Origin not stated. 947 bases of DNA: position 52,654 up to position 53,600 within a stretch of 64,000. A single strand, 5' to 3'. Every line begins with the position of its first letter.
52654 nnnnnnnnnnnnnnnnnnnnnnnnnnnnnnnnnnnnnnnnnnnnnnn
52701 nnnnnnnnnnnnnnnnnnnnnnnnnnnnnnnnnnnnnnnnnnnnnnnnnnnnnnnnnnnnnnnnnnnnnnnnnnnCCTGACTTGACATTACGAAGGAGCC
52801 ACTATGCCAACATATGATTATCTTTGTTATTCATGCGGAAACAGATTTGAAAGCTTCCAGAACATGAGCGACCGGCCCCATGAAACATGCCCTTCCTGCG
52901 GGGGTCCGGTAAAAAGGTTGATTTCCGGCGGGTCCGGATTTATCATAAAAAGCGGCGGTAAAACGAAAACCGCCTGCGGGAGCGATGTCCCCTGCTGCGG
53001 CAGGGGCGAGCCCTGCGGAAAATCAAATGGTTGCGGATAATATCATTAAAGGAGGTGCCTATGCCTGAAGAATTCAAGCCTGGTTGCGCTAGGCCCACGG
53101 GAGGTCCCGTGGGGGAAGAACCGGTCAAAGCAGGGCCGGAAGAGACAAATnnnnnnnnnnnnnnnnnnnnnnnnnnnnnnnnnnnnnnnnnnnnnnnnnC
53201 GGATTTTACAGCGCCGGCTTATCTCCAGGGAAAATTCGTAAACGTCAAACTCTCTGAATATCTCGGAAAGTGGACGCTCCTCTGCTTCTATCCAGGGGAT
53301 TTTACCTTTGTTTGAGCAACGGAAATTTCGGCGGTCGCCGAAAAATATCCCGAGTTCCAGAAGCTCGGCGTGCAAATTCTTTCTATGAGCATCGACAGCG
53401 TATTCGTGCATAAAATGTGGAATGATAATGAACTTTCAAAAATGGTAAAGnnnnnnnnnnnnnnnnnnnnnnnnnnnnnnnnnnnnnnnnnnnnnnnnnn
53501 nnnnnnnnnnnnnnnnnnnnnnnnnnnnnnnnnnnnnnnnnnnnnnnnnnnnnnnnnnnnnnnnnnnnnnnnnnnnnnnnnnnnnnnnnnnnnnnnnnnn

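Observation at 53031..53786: Selenocysteine-containing peroxiredoxin with SECIS-like hairpin, split by the ORF caller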

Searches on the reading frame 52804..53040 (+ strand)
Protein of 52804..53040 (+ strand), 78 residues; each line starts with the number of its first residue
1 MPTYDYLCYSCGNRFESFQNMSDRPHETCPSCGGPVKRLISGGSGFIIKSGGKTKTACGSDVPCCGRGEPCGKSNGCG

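Call 31: search_protein_families(library=ncbifam, proteins=[window:52804-53040:+], max_evalue=0.00001)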
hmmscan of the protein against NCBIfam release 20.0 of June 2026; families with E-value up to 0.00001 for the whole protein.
window:52804-53040:+ (78 aa): 2 families
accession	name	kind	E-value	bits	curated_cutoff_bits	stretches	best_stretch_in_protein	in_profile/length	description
TIGR02605.1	CxxC_CxxC_SSSS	subfamily_domain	6.6e-19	67.7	31.3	1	1-52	1-52/52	FmdB family zinc ribbon protein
NF053663.1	RPWMISH_prot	domain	5.1e-08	33.7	120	1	1-45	1-45/115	RPWMISH domain-containing protein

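Call 32: search_protein_families(library=pfam, proteins=[window:52804-53040:+], max_evalue=0.001)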
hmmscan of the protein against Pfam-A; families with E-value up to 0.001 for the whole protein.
window:52804-53040:+ (78 aa): 1 family
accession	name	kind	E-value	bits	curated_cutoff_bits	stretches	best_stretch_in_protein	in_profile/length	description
PF09723.15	Zn_ribbon_8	-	5.5e-17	61.9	34.4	1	1-40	1-41/41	Zinc ribbon domain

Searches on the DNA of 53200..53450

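Call 10: search_rna_families(source=window, start=53200, end=53450, threshold=evalue, max_evalue=10, show_alignments=3)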
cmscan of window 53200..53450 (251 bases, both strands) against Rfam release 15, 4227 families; matches with E-value up to 10: 2.
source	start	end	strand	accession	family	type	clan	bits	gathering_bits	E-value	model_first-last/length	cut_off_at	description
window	53356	53450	-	RF04329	snoMe18S-C1367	Gene; snRNA; snoRNA; CD-box;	-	13.3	101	6.1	1-110/110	no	Drosophila C/D box small nucleolar RNA snoMe18S-C1367 family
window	53239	53310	-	RF03165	2dG-II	Cis-reg; riboswitch;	CL00123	11.8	60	9.6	1-71/71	no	2dG-II purine riboswitch aptamer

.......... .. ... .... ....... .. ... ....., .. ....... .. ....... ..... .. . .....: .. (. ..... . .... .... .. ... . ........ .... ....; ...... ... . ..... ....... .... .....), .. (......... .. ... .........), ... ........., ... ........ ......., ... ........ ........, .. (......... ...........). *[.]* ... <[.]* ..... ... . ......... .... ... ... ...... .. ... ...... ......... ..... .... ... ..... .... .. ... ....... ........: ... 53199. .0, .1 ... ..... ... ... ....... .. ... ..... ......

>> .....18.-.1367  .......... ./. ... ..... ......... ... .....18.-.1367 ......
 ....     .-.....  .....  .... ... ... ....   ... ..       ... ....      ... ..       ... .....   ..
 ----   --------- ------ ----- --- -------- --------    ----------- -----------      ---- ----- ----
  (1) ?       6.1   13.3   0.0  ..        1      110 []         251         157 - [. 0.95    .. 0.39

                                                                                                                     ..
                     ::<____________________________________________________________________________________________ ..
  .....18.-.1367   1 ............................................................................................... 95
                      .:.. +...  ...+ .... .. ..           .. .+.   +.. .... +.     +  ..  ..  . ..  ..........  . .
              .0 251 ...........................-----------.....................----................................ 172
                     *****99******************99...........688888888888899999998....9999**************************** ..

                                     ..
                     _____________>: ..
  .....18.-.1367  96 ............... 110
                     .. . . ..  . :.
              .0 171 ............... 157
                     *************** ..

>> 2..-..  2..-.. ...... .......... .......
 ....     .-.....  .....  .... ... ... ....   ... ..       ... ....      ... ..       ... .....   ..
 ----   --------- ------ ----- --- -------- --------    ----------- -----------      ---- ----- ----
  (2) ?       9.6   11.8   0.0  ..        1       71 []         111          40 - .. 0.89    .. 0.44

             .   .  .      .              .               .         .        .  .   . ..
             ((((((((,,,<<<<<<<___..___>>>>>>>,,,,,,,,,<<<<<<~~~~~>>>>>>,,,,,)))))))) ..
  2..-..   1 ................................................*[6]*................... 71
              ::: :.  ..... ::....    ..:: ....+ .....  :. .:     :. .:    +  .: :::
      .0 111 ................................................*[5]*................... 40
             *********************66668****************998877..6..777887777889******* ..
